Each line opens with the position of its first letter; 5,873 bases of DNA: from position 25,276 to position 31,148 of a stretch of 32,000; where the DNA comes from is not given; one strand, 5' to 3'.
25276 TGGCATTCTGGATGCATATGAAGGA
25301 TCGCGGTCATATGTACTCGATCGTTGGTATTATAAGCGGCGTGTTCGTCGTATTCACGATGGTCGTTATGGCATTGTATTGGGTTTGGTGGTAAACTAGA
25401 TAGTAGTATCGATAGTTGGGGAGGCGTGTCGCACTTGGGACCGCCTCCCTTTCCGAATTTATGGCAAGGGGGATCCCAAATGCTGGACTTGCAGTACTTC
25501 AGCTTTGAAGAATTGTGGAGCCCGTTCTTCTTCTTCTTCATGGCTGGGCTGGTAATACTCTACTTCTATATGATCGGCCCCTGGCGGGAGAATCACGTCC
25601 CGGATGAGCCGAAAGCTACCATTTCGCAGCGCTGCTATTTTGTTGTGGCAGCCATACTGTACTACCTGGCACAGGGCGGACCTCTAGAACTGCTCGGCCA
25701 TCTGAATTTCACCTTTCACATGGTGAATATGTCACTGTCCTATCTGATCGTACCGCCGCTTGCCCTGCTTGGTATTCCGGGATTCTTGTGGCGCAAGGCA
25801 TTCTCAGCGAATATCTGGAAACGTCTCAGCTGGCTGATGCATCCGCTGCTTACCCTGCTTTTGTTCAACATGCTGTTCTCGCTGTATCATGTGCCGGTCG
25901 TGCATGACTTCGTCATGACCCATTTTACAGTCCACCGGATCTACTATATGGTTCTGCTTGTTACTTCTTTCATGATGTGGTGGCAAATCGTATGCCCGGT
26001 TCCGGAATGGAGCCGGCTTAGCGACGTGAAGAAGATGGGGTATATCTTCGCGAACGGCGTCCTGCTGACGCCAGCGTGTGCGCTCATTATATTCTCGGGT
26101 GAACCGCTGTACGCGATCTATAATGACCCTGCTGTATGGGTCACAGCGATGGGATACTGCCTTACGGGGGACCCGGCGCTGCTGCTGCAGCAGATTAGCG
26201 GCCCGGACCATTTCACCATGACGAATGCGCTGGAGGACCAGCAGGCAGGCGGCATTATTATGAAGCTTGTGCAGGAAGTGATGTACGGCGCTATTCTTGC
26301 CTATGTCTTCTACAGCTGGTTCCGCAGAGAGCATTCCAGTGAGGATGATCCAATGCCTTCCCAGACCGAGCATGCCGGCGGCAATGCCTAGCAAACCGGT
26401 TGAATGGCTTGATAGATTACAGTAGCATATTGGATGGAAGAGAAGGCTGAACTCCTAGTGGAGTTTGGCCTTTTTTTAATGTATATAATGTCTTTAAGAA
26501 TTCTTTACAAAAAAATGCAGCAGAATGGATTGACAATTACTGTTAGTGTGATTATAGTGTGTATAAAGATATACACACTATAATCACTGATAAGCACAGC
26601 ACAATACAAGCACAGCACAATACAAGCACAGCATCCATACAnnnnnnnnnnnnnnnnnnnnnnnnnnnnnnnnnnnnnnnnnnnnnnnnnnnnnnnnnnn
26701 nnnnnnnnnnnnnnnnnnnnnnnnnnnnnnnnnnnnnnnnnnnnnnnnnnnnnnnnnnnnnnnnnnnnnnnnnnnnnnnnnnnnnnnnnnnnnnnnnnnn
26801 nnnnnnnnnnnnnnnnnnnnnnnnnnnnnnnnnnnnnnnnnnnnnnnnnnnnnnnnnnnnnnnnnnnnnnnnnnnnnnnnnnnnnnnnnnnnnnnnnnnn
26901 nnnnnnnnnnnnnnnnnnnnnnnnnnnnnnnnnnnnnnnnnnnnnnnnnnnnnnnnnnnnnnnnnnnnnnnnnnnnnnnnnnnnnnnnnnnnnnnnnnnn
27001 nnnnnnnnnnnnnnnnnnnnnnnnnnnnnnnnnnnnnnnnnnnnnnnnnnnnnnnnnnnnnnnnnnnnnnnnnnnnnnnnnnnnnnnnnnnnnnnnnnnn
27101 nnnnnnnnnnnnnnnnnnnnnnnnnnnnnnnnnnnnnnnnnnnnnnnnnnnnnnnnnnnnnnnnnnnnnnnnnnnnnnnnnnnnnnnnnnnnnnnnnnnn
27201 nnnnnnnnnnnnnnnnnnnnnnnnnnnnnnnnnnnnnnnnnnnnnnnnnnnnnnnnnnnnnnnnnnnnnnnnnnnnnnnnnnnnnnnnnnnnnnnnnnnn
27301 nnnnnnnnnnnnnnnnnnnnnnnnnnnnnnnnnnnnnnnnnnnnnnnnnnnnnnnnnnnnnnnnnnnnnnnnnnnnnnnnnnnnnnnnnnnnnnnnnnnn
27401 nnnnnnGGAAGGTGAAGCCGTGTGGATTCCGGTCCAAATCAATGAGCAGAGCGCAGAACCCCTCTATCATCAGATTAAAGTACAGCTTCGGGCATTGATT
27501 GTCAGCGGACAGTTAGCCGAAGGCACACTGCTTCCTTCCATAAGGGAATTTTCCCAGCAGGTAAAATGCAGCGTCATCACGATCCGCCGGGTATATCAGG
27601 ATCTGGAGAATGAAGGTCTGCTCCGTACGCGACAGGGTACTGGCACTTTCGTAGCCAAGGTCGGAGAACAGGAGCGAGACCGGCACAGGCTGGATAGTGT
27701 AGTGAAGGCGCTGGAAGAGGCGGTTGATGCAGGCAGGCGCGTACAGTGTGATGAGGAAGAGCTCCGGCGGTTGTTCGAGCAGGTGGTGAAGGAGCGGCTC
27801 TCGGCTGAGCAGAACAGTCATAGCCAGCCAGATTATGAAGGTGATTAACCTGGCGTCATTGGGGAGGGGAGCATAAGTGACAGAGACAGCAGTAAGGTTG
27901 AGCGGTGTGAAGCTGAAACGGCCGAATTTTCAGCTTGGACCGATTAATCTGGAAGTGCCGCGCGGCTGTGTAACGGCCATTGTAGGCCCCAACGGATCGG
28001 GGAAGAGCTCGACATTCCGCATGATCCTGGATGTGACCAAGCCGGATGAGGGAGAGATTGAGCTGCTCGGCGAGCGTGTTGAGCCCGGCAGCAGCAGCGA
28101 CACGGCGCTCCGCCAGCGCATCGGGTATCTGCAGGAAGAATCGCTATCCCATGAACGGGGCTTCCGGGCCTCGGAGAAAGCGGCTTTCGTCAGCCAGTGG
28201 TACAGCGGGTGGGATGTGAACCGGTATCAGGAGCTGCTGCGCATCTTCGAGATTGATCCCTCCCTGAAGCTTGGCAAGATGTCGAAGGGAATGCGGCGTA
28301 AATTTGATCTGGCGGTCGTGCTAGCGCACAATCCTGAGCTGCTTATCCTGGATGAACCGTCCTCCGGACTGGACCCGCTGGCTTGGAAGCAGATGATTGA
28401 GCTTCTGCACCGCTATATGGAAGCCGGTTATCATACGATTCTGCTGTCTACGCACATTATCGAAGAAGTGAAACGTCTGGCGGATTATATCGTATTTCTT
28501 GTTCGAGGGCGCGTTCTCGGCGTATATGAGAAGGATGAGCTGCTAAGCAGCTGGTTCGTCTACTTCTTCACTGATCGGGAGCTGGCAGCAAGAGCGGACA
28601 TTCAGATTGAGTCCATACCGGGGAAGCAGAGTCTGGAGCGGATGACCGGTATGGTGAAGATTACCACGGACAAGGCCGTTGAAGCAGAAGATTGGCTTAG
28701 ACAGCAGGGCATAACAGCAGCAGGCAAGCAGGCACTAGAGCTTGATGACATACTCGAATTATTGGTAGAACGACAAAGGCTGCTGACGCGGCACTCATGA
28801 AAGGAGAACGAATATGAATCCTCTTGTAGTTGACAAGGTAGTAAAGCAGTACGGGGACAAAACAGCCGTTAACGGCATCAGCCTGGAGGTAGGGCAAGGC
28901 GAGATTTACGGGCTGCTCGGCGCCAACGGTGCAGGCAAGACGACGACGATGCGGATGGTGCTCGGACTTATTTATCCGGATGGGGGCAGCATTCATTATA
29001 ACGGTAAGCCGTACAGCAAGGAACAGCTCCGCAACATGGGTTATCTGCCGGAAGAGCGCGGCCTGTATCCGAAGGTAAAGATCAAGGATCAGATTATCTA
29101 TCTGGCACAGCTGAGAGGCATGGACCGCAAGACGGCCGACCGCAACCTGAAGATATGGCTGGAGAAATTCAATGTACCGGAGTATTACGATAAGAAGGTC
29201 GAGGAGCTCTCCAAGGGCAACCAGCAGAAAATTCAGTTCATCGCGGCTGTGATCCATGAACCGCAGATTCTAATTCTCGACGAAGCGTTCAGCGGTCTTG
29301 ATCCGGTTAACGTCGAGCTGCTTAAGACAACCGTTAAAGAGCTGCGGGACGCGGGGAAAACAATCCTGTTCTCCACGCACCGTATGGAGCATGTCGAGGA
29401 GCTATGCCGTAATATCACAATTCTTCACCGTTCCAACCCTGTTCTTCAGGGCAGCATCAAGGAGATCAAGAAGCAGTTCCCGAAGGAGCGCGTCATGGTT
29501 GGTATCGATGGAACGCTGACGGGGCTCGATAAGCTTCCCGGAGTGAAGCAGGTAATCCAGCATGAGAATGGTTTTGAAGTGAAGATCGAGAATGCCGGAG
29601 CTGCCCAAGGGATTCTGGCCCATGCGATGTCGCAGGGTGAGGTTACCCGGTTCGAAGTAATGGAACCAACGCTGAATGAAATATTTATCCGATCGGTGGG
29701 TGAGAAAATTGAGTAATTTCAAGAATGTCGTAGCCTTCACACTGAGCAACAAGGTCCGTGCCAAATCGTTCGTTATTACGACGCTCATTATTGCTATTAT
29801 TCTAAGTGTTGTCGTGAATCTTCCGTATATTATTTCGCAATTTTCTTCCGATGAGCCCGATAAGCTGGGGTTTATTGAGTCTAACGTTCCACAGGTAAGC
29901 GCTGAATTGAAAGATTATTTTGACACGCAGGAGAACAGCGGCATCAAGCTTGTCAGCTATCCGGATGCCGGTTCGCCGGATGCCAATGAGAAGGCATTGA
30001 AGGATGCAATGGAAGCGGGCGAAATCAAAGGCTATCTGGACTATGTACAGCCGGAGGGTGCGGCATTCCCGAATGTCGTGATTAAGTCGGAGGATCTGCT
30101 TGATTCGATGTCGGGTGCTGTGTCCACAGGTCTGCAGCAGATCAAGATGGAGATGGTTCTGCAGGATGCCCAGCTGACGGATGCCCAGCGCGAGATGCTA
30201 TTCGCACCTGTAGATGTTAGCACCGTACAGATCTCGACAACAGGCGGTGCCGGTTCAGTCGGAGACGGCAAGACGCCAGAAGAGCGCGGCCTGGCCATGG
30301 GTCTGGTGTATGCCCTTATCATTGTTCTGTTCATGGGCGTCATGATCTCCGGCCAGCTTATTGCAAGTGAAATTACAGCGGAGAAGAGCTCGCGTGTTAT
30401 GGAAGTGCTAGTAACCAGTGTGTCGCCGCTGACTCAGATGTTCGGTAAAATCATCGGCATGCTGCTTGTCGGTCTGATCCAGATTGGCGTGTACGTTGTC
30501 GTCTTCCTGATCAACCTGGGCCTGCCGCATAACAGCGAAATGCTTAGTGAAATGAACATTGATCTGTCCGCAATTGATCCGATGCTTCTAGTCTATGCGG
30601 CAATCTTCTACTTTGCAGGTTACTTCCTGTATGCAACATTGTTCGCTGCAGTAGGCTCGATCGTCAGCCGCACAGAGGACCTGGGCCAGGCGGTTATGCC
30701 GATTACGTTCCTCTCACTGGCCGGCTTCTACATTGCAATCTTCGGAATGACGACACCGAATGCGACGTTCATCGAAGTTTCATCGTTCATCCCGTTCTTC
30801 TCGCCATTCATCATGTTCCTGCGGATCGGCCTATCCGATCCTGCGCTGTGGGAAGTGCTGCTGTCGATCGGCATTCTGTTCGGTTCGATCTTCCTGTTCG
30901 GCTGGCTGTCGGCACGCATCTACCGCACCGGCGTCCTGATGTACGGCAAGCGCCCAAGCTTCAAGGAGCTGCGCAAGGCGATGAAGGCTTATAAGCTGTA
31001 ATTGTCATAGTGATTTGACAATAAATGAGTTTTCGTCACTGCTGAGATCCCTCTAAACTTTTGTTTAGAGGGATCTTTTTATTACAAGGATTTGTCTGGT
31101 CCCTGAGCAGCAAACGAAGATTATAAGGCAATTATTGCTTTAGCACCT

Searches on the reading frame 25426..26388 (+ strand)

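Call 100: search_protein_families(library=pfam, proteins=[window:25426-26388:+], max_evalue=0.00001)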
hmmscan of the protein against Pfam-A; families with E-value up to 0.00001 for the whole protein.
window:25426-26388:+ (321 aa): 1 family
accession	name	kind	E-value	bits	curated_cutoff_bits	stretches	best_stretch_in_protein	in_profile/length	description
PF09678.15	Caa3_CtaG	-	1.2e-52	179.2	27.7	1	45-300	2-236/237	Cytochrome c oxidase caa3 assembly factor (Caa3_CtaG)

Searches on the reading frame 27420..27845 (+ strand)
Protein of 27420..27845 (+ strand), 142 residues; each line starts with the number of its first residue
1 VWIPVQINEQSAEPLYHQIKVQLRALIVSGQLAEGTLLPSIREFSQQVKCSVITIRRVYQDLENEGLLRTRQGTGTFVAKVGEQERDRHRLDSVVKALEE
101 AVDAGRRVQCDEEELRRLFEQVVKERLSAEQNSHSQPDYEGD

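Call 8: search_protein_families(library=pfam, proteins=[window:27420-27845:+], max_evalue=0.001)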
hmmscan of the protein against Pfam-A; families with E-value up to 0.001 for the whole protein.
window:27420-27845:+ (142 aa): 2 families
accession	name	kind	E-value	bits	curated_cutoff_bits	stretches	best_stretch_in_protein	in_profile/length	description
PF00392.27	GntR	-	3.1e-16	59.2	27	1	15-78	1-64/64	Bacterial regulatory proteins, gntR family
PF02082.26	Rrf2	-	0.00061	20.4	30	1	21-112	7-95/132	Iron-dependent Transcriptional regulator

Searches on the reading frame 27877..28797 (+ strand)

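Call 100: search_protein_families(library=pfam, proteins=[window:27877-28797:+], max_evalue=0.00001)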
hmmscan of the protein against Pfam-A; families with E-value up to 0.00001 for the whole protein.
window:27877-28797:+ (307 aa): 2 families
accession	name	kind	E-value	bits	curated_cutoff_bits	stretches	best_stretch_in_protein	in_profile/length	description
PF00005.33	ABC_tran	-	4.9e-26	92.4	25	1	22-162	3-136/137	ABC transporter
PF13304.12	AAA_21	-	9e-16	59.2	27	1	126-196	229-301/304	AAA domain, putative AbiEii toxin, Type IV TA system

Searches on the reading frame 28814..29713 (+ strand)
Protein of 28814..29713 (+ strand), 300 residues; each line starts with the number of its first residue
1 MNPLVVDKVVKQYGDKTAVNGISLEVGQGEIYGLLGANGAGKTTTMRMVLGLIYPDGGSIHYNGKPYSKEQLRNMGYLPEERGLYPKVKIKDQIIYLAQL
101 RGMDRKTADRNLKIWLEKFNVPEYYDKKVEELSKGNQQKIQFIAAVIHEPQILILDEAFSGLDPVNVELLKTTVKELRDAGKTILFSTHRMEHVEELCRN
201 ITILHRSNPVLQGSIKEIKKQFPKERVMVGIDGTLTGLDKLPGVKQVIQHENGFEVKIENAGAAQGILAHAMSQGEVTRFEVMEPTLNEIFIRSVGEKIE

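Call 100: search_protein_families(library=pfam, proteins=[window:28814-29713:+], max_evalue=0.00001)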
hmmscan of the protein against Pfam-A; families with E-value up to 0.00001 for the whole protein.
window:28814-29713:+ (300 aa): 3 families
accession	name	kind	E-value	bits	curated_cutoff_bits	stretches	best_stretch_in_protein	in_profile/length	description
PF00005.33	ABC_tran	-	1.1e-29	104.2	25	1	20-159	2-136/137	ABC transporter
PF13732.12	DrrA1-3_C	-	1.6e-20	74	27.4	1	213-295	1-81/81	ATP-binding protein DrrA1-3-like, C-terminal domain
PF13304.12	AAA_21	-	2.5e-10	41.4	27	0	130-189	236-298/304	AAA domain, putative AbiEii toxin, Type IV TA system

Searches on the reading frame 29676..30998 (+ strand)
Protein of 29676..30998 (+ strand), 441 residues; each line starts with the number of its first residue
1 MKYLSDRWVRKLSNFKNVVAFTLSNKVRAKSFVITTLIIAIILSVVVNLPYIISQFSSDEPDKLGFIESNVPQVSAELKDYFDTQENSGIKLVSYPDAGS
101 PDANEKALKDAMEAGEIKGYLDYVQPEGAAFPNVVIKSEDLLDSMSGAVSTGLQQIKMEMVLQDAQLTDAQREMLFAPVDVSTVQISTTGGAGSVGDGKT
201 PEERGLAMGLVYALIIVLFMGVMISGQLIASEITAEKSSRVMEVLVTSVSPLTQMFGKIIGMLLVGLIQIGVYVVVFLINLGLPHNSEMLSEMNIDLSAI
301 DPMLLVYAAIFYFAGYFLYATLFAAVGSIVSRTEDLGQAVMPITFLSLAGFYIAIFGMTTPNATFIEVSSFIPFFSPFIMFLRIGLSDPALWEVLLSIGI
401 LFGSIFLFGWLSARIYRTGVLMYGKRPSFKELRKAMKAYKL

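Call 100: search_protein_families(library=pfam, proteins=[window:29676-30998:+], max_evalue=0.00001)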
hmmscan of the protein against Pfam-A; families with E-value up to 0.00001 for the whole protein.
window:29676-30998:+ (441 aa): 1 family
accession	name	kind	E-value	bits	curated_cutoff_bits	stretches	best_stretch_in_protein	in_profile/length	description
PF12698.13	ABC2_membrane_3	-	1.8e-55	188.9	31.6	1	30-413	1-346/347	ABC-2 family transporter protein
